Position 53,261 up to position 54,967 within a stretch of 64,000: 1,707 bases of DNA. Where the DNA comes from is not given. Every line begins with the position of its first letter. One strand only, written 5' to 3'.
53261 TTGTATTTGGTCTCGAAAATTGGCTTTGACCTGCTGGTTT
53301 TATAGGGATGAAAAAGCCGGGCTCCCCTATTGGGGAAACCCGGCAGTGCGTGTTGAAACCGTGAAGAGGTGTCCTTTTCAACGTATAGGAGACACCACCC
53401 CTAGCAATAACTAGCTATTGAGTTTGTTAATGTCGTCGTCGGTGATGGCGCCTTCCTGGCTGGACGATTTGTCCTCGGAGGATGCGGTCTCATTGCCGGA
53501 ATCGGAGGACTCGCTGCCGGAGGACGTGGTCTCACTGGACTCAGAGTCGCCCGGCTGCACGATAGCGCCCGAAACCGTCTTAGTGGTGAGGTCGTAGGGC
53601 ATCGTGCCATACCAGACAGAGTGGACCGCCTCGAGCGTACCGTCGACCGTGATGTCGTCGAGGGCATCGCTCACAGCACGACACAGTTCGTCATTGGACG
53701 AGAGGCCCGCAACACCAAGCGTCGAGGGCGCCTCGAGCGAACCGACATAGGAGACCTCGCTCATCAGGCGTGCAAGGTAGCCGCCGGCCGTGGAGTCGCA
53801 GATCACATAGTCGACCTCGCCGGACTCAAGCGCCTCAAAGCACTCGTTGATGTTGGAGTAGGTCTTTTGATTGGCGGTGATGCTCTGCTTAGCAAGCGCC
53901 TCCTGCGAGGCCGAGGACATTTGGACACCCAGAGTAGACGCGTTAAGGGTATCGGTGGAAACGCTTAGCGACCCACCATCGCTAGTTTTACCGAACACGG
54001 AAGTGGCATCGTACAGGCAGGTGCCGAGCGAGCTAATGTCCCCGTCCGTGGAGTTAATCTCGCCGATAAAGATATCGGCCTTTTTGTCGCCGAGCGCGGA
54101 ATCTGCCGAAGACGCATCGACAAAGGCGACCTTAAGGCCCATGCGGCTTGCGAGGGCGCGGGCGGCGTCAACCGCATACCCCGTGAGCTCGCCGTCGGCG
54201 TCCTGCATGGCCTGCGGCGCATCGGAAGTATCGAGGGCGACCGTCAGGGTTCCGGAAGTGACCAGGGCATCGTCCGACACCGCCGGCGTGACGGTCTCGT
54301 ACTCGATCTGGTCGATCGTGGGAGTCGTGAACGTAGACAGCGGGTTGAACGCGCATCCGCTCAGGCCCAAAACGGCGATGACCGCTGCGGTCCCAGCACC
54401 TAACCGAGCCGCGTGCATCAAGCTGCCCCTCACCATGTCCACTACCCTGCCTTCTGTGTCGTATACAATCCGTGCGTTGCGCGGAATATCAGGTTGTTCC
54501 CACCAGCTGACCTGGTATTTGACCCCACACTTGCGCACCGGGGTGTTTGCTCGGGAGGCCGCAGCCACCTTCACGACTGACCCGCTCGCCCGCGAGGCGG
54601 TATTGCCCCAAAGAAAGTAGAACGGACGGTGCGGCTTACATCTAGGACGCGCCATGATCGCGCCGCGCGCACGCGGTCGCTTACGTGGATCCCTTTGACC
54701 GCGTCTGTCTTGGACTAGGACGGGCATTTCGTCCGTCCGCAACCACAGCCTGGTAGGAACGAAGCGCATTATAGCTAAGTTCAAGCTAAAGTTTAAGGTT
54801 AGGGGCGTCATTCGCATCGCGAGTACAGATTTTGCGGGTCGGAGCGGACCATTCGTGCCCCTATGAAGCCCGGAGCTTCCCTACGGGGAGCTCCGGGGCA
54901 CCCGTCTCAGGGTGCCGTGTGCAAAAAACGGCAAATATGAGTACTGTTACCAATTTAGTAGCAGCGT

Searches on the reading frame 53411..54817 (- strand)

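Call 19: search_protein_families(library=pfam, proteins=[window:53411-54817:-], max_evalue=0.01)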
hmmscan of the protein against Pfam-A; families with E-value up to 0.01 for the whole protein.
window:53411-54817:- (468 aa): 1 family
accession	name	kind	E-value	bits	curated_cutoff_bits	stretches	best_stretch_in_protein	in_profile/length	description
PF00497.25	SBP_bac_3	-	1.3e-15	57.7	26.4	1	191-258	1-70/132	Bacterial extracellular solute-binding proteins, family 3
